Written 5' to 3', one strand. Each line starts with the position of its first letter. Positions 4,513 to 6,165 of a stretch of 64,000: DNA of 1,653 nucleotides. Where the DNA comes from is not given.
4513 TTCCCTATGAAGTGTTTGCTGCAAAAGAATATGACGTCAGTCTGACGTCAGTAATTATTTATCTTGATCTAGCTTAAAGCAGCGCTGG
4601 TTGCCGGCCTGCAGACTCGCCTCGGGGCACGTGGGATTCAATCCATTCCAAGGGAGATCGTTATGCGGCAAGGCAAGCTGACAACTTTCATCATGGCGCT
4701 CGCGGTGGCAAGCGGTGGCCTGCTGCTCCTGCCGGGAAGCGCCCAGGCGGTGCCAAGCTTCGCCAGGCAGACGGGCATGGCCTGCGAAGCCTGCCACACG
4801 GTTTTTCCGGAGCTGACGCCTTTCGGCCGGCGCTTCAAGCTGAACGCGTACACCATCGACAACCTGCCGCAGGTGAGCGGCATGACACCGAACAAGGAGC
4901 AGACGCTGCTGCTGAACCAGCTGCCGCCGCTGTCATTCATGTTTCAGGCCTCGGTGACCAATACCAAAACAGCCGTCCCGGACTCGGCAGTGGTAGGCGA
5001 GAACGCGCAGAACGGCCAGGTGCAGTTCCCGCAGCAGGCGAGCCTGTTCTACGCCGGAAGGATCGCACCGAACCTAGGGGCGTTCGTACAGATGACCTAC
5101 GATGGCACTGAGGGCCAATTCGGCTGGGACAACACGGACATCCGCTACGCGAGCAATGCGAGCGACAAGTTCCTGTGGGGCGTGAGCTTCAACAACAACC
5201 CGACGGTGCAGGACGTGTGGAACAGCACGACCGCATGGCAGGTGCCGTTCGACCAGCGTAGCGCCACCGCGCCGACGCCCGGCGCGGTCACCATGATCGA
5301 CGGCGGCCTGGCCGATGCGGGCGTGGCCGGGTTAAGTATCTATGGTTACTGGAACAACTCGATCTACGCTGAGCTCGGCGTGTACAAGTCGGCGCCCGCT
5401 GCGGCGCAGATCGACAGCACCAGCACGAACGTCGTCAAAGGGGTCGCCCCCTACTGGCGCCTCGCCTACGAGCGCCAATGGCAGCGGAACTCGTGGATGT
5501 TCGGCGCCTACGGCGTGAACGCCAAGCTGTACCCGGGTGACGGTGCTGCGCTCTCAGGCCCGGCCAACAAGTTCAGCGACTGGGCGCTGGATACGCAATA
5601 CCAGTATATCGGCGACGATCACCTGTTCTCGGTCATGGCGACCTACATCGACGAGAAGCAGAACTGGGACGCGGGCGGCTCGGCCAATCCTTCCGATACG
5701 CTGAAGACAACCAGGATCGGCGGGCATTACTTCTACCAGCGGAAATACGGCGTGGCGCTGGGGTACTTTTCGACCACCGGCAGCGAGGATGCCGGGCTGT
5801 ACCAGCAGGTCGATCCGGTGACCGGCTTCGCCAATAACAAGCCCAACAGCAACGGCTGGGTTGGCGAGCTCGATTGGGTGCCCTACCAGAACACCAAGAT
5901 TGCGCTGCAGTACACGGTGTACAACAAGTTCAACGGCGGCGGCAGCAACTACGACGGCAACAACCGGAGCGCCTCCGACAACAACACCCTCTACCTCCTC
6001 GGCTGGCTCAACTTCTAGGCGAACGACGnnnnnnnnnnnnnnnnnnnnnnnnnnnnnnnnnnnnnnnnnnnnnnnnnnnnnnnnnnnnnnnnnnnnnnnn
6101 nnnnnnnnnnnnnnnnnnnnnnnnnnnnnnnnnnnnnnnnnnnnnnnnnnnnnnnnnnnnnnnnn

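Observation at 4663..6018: Cyc2-like fused monoheme cytochrome-porin (candidate outer-membrane iron oxidase)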

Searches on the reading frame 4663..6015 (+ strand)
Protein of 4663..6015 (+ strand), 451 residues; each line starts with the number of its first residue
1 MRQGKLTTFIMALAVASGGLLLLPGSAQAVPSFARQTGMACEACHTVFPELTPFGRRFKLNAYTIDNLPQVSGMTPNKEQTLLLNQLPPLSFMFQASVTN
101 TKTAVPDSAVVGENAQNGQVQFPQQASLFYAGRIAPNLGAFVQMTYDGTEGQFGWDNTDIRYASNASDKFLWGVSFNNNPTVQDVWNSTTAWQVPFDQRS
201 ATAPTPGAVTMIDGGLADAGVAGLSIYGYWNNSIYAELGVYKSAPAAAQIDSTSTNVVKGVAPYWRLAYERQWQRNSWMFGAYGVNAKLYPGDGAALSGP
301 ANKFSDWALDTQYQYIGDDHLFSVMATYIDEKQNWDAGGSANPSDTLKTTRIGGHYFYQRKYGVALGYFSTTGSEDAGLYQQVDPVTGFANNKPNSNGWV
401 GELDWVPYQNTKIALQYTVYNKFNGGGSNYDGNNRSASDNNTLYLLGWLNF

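Call 3: search_protein_families(library=pfam, proteins=[window:4663-6015:+], max_evalue=0.01)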
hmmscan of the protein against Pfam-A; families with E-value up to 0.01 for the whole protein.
window:4663-6015:+ (451 aa): 0 families

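Call 4: search_protein_families(library=ncbifam, proteins=[window:4663-6015:+], max_evalue=0.01)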
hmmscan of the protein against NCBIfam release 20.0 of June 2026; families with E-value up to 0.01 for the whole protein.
window:4663-6015:+ (451 aa): 0 families

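Call 5: find_homologous_proteins(query=window:4663-6015:+, max_evalue=0.001)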
Query window:4663-6015:+ (451 aa): 5816 proteins with E <= 0.001 among 8000 candidates; the best 120 are listed.
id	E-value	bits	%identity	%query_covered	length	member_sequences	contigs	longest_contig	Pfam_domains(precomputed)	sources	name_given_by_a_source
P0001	6.1e-258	874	85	98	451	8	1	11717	-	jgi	jgi:hypothetical protein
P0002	3.0e-252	855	85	96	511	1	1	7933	-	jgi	jgi:hypothetical protein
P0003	8.3e-252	854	85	96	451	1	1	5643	-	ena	-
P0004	7.4e-246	834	79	100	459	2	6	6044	-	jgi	jgi:hypothetical protein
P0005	1.4e-239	814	79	100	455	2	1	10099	-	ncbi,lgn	ncbi:MAG: cytochrome C [Burkholderiales bacterium]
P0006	7.0e-238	808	77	100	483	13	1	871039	-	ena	-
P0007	9.2e-238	808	78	100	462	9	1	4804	-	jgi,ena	-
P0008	3.0e-236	803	78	100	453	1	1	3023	-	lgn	-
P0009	4.5e-236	802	78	100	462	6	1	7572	-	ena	-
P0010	4.8e-236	802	77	100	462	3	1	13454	-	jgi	jgi:hypothetical protein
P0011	7.7e-236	801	78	100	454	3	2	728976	-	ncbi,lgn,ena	-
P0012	8.1e-236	801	77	100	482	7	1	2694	-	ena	-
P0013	8.8e-236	801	77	100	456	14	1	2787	-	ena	-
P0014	3.2e-235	799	76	100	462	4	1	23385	-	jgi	-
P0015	6.7e-235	798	77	100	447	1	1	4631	-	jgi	jgi:hypothetical protein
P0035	1.2e-226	771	77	95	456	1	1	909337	-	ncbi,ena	-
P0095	2.0e-200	684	68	98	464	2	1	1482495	-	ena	-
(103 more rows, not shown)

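Call 6: search_solved_structures(query=window:4663-6015:+, max_evalue=10)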
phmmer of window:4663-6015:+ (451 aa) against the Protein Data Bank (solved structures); distinct sequences matched with E-value up to 10: 0.

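Call 15: find_encoding_contigs(protein=window:4663-6015:+, flank=10000, max_places=4)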
Protein window:4663-6015:+ (451 aa): no gene with exactly this product is on record in the collection.

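Call 16: find_encoding_contigs(protein=P0006, flank=10000, max_places=3)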
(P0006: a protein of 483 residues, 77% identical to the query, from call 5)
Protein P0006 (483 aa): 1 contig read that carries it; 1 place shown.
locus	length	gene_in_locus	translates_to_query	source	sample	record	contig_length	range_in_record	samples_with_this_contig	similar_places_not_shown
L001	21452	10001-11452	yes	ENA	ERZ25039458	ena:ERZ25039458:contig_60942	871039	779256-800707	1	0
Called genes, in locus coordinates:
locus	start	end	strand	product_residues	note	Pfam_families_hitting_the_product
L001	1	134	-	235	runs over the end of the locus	PF01726:LexA_DNA_bind, PF00717:Peptidase_S24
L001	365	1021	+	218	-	PF09361:Phasin_2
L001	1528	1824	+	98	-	PF07452:CHRD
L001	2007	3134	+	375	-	PF13660:DUF4147, PF05161:MOFRL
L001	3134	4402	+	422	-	PF04389:Peptidase_M28 (weak), PF01546:Peptidase_M20, PF07687:M20_dimer (weak)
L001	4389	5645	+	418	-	PF01546:Peptidase_M20, PF07687:M20_dimer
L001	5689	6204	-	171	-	PF09349:OHCU_decarbox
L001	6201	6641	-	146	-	-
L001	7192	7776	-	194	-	PF01814:Hemerythrin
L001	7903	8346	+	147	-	PF00582:Usp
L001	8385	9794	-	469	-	PF04055:Radical_SAM, PF06969:HemN_C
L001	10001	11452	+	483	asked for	-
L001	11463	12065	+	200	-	PF00034:Cytochrom_C (weak), PF13442:Cytochrome_CBB3 (weak), PF00034:Cytochrom_C (weak)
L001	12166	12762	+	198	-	-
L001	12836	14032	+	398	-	PF05940:NnrS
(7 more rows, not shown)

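Call 17: find_encoding_contigs(protein=P0035, flank=8000, max_places=2)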
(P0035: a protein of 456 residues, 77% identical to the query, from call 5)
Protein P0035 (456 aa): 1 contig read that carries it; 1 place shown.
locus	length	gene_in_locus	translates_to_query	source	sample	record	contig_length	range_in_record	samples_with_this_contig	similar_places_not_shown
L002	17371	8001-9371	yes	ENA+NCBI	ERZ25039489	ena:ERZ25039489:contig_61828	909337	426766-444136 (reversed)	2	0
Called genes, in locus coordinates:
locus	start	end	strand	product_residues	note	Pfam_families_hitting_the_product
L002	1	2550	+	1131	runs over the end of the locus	PF17757:UvrB_inter, PF21132:MFD_D3, PF02559:CarD_TRCF_RID, PF00270:DEAD, PF04851:ResIII, PF00271:Helicase_C, PF03461:TRCF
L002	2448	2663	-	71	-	-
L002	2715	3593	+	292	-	PF13284:DUF4072, PF00702:Hydrolase, PF12710:HAD, PF08282:Hydrolase_3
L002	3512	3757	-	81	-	PF11943:DUF3460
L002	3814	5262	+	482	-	PF05227:CHASE3, PF00672:HAMP, PF00512:HisKA, PF02518:HATPase_c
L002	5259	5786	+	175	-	-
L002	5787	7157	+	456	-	PF00072:Response_reg, PF00158:Sigma54_activat, PF13191:AAA_16 (faint), PF01078:Mg_chelatase (faint), PF14532:Sigma54_activ_2, PF07728:AAA_5 (weak), PF25601:AAA_lid_14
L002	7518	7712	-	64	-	PF04384:Fe-S_assembly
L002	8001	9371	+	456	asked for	-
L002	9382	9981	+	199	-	PF00034:Cytochrom_C (weak), PF13442:Cytochrome_CBB3 (faint), PF00034:Cytochrom_C (weak)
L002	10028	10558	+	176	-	-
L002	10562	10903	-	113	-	PF00111:Fer2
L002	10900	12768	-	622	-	PF00012:HSP70, PF06723:MreB_Mbl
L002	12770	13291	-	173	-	PF07743:HSCB_C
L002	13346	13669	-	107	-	PF01521:Fe-S_biosyn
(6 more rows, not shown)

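Call 18: find_encoding_contigs(protein=P0095, flank=8000, max_places=2)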
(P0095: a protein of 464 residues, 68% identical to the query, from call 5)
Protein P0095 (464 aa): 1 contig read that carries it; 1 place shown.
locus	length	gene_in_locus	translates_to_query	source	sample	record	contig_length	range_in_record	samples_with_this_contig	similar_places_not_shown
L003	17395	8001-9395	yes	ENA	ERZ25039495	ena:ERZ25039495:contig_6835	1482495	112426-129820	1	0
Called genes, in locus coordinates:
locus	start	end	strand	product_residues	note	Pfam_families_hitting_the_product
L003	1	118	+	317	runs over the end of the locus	PF00561:Abhydrolase_1, PF12146:Hydrolase_4, PF12697:Abhydrolase_6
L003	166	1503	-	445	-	PF00072:Response_reg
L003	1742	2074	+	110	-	-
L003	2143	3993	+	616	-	PF00743:FMO-like, PF01266:DAO (faint), PF07992:Pyr_redox_2, PF13450:NAD_binding_8 (weak), PF13454:NAD_binding_9 (faint), PF13738:Pyr_redox_3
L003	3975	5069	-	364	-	PF00296:Bac_luciferase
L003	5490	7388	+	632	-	PF05257:CHAP, PF03738:GSP_synth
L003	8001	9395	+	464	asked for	-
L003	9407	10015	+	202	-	PF00034:Cytochrom_C (weak), PF13442:Cytochrome_CBB3 (weak), PF00034:Cytochrom_C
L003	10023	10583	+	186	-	-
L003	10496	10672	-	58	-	-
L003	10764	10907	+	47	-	-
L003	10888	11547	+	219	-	PF00072:Response_reg, PF00486:Trans_reg_C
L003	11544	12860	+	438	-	PF08521:2CSK_N (weak), PF26769:HAMP_PhoQ, PF00512:HisKA, PF13581:HATPase_c_2 (weak), PF02518:HATPase_c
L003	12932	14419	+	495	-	PF00089:Trypsin, PF10459:Peptidase_S46 (faint), PF13365:Trypsin_2, PF00595:PDZ, PF13180:PDZ_2, PF17820:PDZ_6, PF13180:PDZ_2, PF17820:PDZ_6, +1 more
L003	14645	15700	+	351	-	PF21320:WHD_Rv2258c, PF00891:Methyltransf_2 (weak), PF13489:Methyltransf_23, PF05175:MTS (weak), PF08241:Methyltransf_11, PF08242:Methyltransf_12, PF13649:Methyltransf_25, PF13847:Methyltransf_31, +1 more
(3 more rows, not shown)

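Call 19: find_encoding_contigs(protein=P0001, flank=8000, max_places=2)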
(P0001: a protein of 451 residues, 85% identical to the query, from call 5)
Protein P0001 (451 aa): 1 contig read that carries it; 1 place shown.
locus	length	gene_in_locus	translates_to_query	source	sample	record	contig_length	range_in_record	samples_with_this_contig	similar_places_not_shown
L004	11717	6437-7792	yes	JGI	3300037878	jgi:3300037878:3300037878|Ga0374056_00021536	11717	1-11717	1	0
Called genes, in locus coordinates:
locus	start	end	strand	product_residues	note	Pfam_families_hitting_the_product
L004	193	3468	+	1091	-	PF05922:Inhibitor_I9 (weak), PF00082:Peptidase_S8, PF02225:PA, PF17766:fn3_6 (faint)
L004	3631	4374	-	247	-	PF00034:Cytochrom_C, PF13442:Cytochrome_CBB3 (faint)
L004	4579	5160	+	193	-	-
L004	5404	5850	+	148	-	-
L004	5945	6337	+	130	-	-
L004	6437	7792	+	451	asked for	-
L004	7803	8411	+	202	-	PF00034:Cytochrom_C (weak), PF13442:Cytochrome_CBB3 (faint), PF00034:Cytochrom_C (weak)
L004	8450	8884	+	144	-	-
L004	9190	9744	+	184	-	-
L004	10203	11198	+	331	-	PF02423:OCD_Mu_crystall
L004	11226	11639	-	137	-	PF09118:GO-like_E_set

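Call 40: predict_structure(alignment_id=A1)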
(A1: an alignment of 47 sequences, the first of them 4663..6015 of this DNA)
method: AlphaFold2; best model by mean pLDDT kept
length: 451 residues; sequences in the alignment: 47
mean_pLDDT: 68.9   pTM: 0.74
mean pLDDT of the five models: 68.9, 68.8, 67.5, 65.4, 61.8
residues with pLDDT >= 90: 21; 70-90: 262; 50-70: 73; < 50: 95
segments of 3 or more residues with pLDDT < 50: 1-5, 16-60, 62-88, 181-197
pLDDT, mean of each block of 10 residues (from residue 1): 50 50 30 28 30 37 37 31 40 79 84 84 76 68 76 76 81 78 36 44 71 70 85 83 79 88 84 73 87 84 86 73 79 75 75 77 84 73 60 82 76 84 85 84 83 61
secondary structure, 60 per line:
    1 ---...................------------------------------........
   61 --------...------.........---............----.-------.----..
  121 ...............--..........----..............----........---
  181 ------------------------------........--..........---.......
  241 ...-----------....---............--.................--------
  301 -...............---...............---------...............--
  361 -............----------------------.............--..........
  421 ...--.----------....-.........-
elements in order: H4-22 H53-60 H78-86 E90-101 E119-135 E138-147 E152-165 E170-177 H211-218 E221-230 E234-243 E255-258 E262-273 E276-292 E302-316 E320-334 E344-358 E362-373 E396-408 E411-423 H437-440 E442-450

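Call 42: search_protein_representatives(protein=window:4663-6015:+)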
Query: 451 residues. Proteins with E-value up to 0.001 (for the whole library): 3398; up to 1e-10: 1425; up to 1e-30: 439. The best 150 are listed.
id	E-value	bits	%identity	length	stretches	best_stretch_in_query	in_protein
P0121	6.7e-176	602.0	62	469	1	9-451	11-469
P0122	5.9e-116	404.3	51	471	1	14-451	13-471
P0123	6.5e-116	404.2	67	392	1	11-296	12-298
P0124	1.1e-115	403.5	48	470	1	17-451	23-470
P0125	1.5e-113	396.4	49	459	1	20-451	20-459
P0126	2.3e-108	379.4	49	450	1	11-449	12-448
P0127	8.2e-106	370.9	45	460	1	10-449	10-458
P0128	3.7e-105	368.7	49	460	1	20-451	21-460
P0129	2.5e-104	366.0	49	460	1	11-449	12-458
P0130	7.8e-104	364.4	45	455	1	14-451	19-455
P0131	2.2e-103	362.9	44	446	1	20-451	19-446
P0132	1.9e-102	359.8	47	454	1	9-451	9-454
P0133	6.9e-102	358.0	48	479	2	116-445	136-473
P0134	1.5e-101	356.9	46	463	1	20-450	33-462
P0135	1.9e-101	356.5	46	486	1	21-451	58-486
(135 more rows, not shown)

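Call 45: fold_search(model_id=the predicted structure, library=pdb)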
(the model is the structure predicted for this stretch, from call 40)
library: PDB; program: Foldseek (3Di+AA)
matches with E <= 10: 865; with E <= 0.001: 208
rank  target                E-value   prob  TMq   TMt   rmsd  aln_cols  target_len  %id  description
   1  4d65_A                1.7e-08  1.00  0.47  0.59   6.9       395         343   13  Structure of porin Omp-Pst2 from P. stuartii; the asymmetric unit contains a dimer of trimers. (released 2016-03-09)
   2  5nxn_A                2.3e-08  1.00  0.49  0.61   6.4       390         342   14  Structure of a L5-deletion mutant of Providencia stuartii Omp-Pst1 (released 2018-02-21)
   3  5oyk                  2.3e-08  1.00  0.42  0.55   7.8       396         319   10  Outer-membrane expressed OmpT of Vibrio cholerae (released 2018-04-25)
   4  1opf_A                4.1e-08  1.00  0.47  0.60   7.0       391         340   12  THE STRUCTURE OF OMPF PORIN IN A TETRAGONAL CRYSTAL FORM (released 1995-02-07)
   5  8jto                  6.6e-08  1.00  0.45  0.57   7.1       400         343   14  Outer membrane porin of Burkholderia pseudomallei (BpsOmp38) in complex with ceftazidime (released 2024-06-26)
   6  9j9o_A                1.2e-07  1.00  0.46  0.58   7.2       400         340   12  artificial dinuclear Zn-bound metalloprotein 1 (D1:2Zn) (released 2025-07-02)
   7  9j9n_A                1.3e-07  1.00  0.46  0.59   6.9       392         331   12  artificial mononuclear Zn-bound metalloprotein 2 (M2:Zn) (released 2025-07-02)
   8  6ehe                  1.5e-07  1.00  0.46  0.63   6.4       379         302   11  OmpTdeltaL8 (loop L8 deletion mutant of OmpT), an outer membrane protein of Vibrio cholerae (released 2018-04-25)
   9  1gfp                  1.5e-07  1.00  0.45  0.57   7.1       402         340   13  OMPF PORIN (MUTANT R42C) (released 1996-12-07)
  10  6eus_A                1.5e-07  1.00  0.45  0.56   7.4       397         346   10  Crystal structure of the outer membrane channel DcaP of Acinetobacter baumannii (released 2018-11-14)
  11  4d64_A                1.6e-07  1.00  0.48  0.59   7.0       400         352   12  Structure of porin Omp-Pst1 from P. stuartii; the crystallographic symmetry generates a dimer of trimers. (released 2016-03-09)
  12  1hxx                  1.6e-07  1.00  0.47  0.59   7.0       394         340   12  OMPF PORIN MUTANT Y106F (released 2001-06-06)
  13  6zhp                  1.7e-07  1.00  0.45  0.57   7.4       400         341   12  Crystal structure of OmpF porin soaked in ciprofloxacin metaloantibiotic (released 2021-05-05)
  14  5ldt_A                1.8e-07  1.00  0.39  0.42  10.2       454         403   10  Crystal Structures of MOMP from Campylobacter jejuni (released 2016-10-26)
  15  1gfq                  2.0e-07  1.00  0.46  0.58   6.8       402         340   12  OMPF PORIN (MUTANT R82C) (released 1996-12-07)
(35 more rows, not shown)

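Call 56: find_related_loci(query=A1, collection=metagenome_contigs, flank=7000)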
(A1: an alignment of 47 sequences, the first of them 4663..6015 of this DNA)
Query A1 (451 aa) in metagenome_contigs; peptide patterns used: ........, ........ (x = any residue, [..] = any of these).
600 stretches matched a pattern (row limit reached: there are more); 592 encode a relative of the query (tblastn E <= 1e-3); the best 80 are kept; 80 distinct loci.
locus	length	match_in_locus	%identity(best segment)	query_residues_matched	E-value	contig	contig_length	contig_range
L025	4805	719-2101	73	1-451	0e+0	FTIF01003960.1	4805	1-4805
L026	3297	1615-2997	73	1-451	0e+0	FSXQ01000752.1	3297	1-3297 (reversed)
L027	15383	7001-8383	71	1-451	0e+0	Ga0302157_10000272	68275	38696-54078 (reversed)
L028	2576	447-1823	72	1-451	0e+0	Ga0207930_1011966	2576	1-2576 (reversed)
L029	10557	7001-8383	70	1-451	0e+0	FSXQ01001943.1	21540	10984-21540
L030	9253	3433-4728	72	30-451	0e+0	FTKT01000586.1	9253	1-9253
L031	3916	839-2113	65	27-451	0e+0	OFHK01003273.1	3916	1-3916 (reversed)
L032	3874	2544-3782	64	30-451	0e+0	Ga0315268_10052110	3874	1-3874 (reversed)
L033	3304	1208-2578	62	9-451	0e+0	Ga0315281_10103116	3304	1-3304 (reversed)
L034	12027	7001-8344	61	26-451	8e-178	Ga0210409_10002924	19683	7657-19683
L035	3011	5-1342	61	20-451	0e+0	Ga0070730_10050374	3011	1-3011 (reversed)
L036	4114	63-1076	76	115-451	8e-180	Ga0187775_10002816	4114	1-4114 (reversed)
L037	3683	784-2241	58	2-451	2e-179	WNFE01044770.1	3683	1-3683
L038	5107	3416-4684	60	21-451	1e-172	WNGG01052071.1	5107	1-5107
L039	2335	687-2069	60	6-451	0e+0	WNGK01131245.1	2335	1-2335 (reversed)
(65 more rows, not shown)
